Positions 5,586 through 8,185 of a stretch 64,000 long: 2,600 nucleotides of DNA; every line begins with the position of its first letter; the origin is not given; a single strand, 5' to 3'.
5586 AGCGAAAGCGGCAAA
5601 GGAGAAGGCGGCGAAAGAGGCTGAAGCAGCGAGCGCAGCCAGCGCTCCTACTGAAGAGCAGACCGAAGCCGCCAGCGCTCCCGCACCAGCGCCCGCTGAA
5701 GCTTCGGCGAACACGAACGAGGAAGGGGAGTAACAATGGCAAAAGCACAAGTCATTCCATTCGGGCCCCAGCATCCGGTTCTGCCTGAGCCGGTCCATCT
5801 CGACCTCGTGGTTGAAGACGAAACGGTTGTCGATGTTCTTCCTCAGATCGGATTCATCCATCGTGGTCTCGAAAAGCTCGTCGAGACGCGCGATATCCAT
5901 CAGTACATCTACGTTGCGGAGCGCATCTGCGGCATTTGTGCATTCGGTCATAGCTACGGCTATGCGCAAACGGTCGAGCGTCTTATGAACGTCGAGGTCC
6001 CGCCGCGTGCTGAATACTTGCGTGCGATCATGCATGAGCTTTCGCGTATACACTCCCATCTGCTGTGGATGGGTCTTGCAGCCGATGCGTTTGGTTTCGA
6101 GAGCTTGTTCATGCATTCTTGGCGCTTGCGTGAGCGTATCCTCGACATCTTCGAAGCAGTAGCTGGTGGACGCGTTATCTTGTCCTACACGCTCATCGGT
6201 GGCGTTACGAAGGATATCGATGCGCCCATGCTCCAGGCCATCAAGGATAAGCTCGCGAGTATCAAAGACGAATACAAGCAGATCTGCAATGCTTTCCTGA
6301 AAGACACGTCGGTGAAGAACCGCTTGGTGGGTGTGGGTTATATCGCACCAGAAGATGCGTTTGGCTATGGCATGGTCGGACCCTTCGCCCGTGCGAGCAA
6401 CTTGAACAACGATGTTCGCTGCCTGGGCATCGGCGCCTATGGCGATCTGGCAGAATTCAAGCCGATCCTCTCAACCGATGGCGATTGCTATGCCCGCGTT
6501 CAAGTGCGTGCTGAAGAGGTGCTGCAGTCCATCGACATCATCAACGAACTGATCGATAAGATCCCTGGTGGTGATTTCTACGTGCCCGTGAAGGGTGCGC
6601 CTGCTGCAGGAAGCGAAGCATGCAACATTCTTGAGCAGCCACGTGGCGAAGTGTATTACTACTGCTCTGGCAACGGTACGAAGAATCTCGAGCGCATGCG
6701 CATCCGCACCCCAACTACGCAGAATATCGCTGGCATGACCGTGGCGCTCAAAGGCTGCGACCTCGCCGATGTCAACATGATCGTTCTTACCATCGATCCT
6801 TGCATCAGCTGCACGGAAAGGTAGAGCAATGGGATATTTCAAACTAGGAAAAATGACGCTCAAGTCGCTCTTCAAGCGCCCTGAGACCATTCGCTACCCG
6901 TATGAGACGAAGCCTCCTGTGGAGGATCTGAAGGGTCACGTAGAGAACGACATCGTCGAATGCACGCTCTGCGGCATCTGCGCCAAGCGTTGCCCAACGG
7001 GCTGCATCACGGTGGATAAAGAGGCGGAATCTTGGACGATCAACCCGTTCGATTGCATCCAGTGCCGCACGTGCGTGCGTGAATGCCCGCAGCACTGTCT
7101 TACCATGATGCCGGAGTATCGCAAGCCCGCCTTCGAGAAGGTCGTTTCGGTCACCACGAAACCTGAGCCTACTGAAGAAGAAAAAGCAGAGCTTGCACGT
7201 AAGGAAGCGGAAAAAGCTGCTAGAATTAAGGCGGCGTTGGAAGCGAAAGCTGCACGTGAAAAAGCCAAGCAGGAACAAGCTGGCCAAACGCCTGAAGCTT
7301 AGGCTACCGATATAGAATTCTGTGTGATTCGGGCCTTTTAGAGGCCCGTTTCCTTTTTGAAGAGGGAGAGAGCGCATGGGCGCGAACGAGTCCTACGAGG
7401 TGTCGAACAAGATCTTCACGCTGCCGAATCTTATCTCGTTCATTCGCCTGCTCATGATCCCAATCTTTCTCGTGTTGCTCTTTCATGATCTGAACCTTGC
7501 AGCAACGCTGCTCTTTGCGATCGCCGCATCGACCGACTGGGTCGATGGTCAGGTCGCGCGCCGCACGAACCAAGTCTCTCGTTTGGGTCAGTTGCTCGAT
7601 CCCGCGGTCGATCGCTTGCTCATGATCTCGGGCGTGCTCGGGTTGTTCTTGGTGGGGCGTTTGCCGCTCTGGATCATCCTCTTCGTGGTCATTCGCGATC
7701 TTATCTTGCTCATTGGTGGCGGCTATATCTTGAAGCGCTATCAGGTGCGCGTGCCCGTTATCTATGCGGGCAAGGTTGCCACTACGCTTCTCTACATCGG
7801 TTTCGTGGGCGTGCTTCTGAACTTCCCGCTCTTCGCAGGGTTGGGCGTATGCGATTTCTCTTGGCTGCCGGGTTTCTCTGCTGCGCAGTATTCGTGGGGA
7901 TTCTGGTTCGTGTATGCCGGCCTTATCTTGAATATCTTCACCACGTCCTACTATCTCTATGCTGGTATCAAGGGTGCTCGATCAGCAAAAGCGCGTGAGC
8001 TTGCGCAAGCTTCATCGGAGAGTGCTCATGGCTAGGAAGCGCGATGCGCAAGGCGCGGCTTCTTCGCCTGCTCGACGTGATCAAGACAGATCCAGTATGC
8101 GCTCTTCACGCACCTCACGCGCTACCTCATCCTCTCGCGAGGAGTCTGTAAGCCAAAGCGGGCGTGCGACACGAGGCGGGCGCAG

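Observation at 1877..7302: Complete six-subunit energy-converting (group 4) [NiFe] hydrogenase, Ech-type, in an Actinobacterial context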

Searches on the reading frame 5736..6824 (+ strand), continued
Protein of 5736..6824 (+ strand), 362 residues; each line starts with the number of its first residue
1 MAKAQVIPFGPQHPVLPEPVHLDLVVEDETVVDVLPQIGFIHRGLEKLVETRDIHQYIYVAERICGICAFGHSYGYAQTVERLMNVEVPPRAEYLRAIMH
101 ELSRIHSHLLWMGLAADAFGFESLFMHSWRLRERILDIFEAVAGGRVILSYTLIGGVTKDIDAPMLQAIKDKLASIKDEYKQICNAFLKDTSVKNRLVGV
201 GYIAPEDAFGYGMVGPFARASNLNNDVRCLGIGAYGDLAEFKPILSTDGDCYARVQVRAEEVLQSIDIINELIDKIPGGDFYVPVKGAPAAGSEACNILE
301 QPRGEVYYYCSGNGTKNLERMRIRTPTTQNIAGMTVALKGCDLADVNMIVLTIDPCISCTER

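Call 37: get_annotated_region(hit=H1, flank=9000)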
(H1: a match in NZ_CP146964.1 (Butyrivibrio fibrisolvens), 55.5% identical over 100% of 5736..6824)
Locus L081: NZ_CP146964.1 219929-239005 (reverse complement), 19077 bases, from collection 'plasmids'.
description: Butyrivibrio fibrisolvens strain D1 plasmid pNP243, complete sequence
organism: Butyrivibrio fibrisolvens (NCBI taxid 831)
taxonomy: Bacteria; Bacillota; Clostridia; Lachnospirales; Lachnospiraceae; Butyrivibrio; Butyrivibrio fibrisolvens
host: -; source: Bovinae,Bovine rumen; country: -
typing (MOB-suite, as given by PLSDB): non-mobilizable
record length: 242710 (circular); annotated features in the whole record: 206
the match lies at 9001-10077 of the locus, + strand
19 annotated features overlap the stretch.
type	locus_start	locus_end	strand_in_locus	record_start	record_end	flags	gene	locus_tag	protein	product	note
CDS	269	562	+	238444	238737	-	-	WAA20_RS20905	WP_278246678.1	HU family DNA-binding protein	GO:0030261 - chromosome condensation [Evidence IEA]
CDS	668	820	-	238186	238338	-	-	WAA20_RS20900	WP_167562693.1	hypothetical protein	-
CDS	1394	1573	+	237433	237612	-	-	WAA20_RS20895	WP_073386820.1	hypothetical protein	-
CDS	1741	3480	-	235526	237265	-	-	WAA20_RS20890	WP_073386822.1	carbon starvation protein A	-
CDS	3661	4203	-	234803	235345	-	-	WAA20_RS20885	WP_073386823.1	hypothetical protein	-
CDS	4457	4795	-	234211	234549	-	-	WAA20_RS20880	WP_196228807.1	hydrogenase maturation nickel metallochaperone HypA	-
CDS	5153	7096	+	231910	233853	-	-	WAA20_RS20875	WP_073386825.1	proton-conducting transporter membrane subunit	-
CDS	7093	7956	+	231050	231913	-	-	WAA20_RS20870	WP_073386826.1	complex I subunit 1 family protein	-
CDS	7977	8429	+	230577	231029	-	nuoB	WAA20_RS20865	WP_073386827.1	NADH-quinone oxidoreductase subunit NuoB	-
CDS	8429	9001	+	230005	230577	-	-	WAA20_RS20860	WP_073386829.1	NADH-quinone oxidoreductase subunit C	-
CDS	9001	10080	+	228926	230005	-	-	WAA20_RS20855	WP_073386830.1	nickel-dependent hydrogenase large subunit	-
CDS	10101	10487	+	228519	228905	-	-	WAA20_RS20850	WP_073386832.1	4Fe-4S dicluster domain-containing protein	-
CDS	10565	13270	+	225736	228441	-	-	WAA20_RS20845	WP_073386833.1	carbamoyltransferase HypF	-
CDS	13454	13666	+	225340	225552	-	-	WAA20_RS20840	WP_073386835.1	HypC/HybG/HupF family hydrogenase formation chaperone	-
CDS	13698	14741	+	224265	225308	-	hypD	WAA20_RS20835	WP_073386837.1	hydrogenase formation protein HypD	GO:0036211 - protein modification process [Evidence IEA]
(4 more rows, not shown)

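Call 68: list_cluster_members(proteins=[P0181, P0183, P0166, P0208, P0215, P0235, P0221, P0229, P0268, P0197])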
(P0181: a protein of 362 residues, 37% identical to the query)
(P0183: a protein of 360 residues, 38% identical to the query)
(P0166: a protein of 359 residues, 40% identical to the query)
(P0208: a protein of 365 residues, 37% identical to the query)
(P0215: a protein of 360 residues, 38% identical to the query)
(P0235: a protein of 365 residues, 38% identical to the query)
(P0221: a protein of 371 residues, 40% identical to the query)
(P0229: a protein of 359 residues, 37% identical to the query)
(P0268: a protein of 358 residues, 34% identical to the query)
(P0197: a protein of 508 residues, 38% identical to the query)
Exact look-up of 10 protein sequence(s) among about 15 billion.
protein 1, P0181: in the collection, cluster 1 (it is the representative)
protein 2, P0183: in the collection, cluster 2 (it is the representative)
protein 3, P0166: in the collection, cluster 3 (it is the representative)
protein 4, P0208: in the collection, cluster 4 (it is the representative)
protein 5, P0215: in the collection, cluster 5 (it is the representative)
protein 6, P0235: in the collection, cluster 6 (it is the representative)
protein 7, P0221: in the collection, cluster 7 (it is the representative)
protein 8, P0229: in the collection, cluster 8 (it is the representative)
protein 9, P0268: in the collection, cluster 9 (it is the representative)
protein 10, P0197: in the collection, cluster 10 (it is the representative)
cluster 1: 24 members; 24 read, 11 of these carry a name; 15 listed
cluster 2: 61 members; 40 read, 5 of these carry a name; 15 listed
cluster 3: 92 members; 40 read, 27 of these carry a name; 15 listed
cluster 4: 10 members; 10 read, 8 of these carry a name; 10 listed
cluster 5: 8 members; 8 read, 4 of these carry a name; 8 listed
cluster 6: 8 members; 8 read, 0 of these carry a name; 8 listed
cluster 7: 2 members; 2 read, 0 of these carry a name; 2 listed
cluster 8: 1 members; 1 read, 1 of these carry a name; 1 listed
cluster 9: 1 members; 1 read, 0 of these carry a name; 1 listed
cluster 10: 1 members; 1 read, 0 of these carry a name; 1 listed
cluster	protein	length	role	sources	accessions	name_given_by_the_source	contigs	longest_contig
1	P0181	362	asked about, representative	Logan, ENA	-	-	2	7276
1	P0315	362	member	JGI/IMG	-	Ni,Fe-hydrogenase III large subunit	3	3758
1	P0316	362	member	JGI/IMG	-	ech hydrogenase subunit E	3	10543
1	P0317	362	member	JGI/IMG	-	ech hydrogenase subunit E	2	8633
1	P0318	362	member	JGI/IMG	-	ech hydrogenase subunit E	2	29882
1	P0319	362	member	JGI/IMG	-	ech hydrogenase subunit E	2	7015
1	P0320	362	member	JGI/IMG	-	ech hydrogenase subunit E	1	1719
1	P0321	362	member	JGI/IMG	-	ech hydrogenase subunit E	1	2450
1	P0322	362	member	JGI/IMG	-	ech hydrogenase subunit E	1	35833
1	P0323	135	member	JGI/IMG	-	ech hydrogenase subunit E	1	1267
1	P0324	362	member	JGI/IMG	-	ech hydrogenase subunit E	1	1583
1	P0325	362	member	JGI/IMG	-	ech hydrogenase subunit E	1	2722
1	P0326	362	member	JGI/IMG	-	-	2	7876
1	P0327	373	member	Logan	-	-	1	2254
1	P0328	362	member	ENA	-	-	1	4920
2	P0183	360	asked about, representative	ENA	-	-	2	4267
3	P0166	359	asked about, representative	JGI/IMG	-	Ni,Fe-hydrogenase III large subunit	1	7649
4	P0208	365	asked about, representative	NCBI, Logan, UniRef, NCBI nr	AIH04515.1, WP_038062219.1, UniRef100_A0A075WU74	hydrogenase large subunit [Thermodesulfobacterium commune] | NADH-quinone oxidoreductase subunit D domain-containing protein n=1 ... | nickel-dependent hydrogenase large subunit [Thermodesulfobacterium commune]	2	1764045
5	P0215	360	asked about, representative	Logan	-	-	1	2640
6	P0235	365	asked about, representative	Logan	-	-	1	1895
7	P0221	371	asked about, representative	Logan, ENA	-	-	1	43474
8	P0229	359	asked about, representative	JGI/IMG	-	Ni,Fe-hydrogenase III large subunit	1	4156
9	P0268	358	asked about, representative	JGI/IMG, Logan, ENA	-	-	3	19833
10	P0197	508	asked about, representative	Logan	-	-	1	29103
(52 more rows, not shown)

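Call 86: find_encoding_contigs(protein=P0121, flank=8000, max_places=2)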
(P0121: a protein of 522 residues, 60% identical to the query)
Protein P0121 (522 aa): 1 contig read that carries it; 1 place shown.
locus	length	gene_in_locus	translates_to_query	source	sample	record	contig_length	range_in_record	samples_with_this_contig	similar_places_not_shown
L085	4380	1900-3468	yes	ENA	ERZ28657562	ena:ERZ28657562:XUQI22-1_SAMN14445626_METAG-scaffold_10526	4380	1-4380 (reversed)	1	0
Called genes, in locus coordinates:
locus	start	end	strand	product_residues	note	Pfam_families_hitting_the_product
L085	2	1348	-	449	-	?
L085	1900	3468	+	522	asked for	PF00696:AA_kinase, PF00374:NiFeSe_Hases, PF00346:Complex1_49kDa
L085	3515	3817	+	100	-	PF12837:Fer4_6 (faint), PF13187:Fer4_9, PF13534:Fer4_17 (faint), PF00037:Fer4 (faint), PF13237:Fer4_10, PF14697:Fer4_21 (weak), PF12838:Fer4_7 (weak)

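Call 87: find_encoding_contigs(protein=P0130, flank=8000, max_places=2)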
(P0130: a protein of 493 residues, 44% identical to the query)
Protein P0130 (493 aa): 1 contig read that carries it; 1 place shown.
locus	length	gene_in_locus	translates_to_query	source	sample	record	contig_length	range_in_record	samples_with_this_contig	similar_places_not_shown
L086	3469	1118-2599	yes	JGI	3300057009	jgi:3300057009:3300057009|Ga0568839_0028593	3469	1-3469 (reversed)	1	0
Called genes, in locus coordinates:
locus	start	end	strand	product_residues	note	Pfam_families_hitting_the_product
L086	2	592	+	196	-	?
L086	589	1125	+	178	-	PF01058:Oxidored_q6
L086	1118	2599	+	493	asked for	PF00329:Complex1_30kDa (faint), PF00374:NiFeSe_Hases, PF00346:Complex1_49kDa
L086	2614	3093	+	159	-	PF00027:cNMP_binding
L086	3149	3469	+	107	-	?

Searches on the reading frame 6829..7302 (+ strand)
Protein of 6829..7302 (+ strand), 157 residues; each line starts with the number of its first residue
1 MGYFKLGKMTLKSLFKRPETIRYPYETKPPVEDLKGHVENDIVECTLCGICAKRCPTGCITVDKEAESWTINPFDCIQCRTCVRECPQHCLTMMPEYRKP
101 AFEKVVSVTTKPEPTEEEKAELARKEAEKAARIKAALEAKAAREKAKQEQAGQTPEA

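Call 3: search_protein_families(library=pfam, proteins=[window:6829-7302:+])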
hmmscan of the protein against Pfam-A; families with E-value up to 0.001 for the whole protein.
window:6829-7302:+ (157 aa): 9 families
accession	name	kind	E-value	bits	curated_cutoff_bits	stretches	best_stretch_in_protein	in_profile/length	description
PF12838.12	Fer4_7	-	1.7e-10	41.6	27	2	45-89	2-51/52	4Fe-4S dicluster domain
PF00037.32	Fer4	-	2.8e-09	36.9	21.1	2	70-92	2-24/24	4Fe-4S binding domain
PF13237.11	Fer4_10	-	5.1e-09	36.4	25.5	2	40-87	4-53/53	4Fe-4S dicluster domain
PF13187.11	Fer4_9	-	5e-08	33.3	27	1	44-90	1-51/52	4Fe-4S dicluster domain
PF13534.11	Fer4_17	-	2.3e-06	28.5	22.2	0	38-58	39-59/61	4Fe-4S dicluster domain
PF13484.11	Fer4_16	-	5.8e-06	27.4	30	0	44-66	1-24/66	4Fe-4S double cluster binding domain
PF12797.12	Fer4_2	-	1.1e-05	25.5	24.5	0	71-87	5-21/22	4Fe-4S binding domain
PF13183.11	Fer4_8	-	1.4e-05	26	27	0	33-58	46-67/68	4Fe-4S dicluster domain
PF14697.11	Fer4_21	-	0.00022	21.7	35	0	71-93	3-25/59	4Fe-4S dicluster domain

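Call 4: search_protein_families(library=ncbifam, proteins=[window:6829-7302:+])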
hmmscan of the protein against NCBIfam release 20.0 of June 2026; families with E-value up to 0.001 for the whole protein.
window:6829-7302:+ (157 aa): 51 families (the best 25 are shown)
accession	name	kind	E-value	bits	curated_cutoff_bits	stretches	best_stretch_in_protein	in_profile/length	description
NF006221.0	PRK08348.1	subfamily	4.2e-14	52.4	124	1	6-129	6-130/136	NADH-plastoquinone oxidoreductase subunit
NF004537.0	PRK05888.1-3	equivalog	4.7e-13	49.1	163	1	9-106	29-145/204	NADH-quinone oxidoreductase subunit NuoI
TIGR00403.1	ndhI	equivalog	1.2e-12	47.8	302.35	1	9-104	28-132/183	NAD(P)H-quinone oxidoreductase subunit I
TIGR01971.1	NuoI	subfamily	1.3e-12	47.4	113.05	1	9-100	4-107/121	NADH-quinone oxidoreductase, chain I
NF043039.1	HgcAB_like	equivalog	3.8e-10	39.9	285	1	31-91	288-349/350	HgcAB-like fusion protein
NF009053.0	PRK12387.1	subfamily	3.6e-09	36.6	204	1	16-104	11-103/180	formate hydrogenlyase complex iron-sulfur subunit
NF010590.0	PRK13984.1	equivalog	2.2e-08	32.7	946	1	10-62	17-69/611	putative oxidoreductase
NF038196.1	ferrodoxin_EFR1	subfamily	2.7e-08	34.2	75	1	43-93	184-231/242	EFR1 family ferrodoxin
NF004541.0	PRK05888.2-2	equivalog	5.8e-08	32.7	217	1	17-142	33-160/168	NADH-quinone oxidoreductase subunit NuoI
NF004544.0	PRK05888.2-6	equivalog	6.5e-08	32.4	457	1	4-98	35-143/220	NADH-quinone oxidoreductase subunit NuoI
NF004536.0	PRK05888.1-1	equivalog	1.1e-07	31.3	212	1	9-105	19-128/180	NADH-quinone oxidoreductase subunit NuoI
NF004543.0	PRK05888.2-5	equivalog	1.2e-07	31.4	243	1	8-97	24-121/217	NADH-quinone oxidoreductase subunit NuoI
TIGR04395.1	cutC_activ_rSAM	equivalog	1.3e-07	31.2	360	1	40-107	51-117/309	choline TMA-lyase-activating enzyme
NF004540.0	PRK05888.2-1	equivalog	1.5e-07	31.1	215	1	2-63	3-64/139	NADH-quinone oxidoreductase subunit NuoI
NF040612.1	F420_dehyd_FpoI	exception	2.7e-07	30.5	180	1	9-98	8-106/135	F420H2 dehydrogenase subunit FpoI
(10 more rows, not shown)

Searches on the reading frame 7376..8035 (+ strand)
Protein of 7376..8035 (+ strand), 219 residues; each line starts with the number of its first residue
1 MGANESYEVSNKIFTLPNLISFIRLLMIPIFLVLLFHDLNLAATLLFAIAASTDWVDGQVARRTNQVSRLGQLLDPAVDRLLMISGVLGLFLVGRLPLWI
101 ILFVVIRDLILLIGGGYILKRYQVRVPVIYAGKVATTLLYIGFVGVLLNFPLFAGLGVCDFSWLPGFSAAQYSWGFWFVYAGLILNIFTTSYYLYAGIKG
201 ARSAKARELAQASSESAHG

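Call 10: search_protein_families(library=pfam, proteins=[window:7376-8035:+])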
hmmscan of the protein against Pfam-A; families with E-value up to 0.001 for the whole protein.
window:7376-8035:+ (219 aa): 1 family
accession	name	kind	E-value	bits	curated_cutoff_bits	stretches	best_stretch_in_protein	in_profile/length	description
PF01066.26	CDP-OH_P_transf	-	1.1e-33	117.2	22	1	14-159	1-138/152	CDP-alcohol phosphatidyltransferase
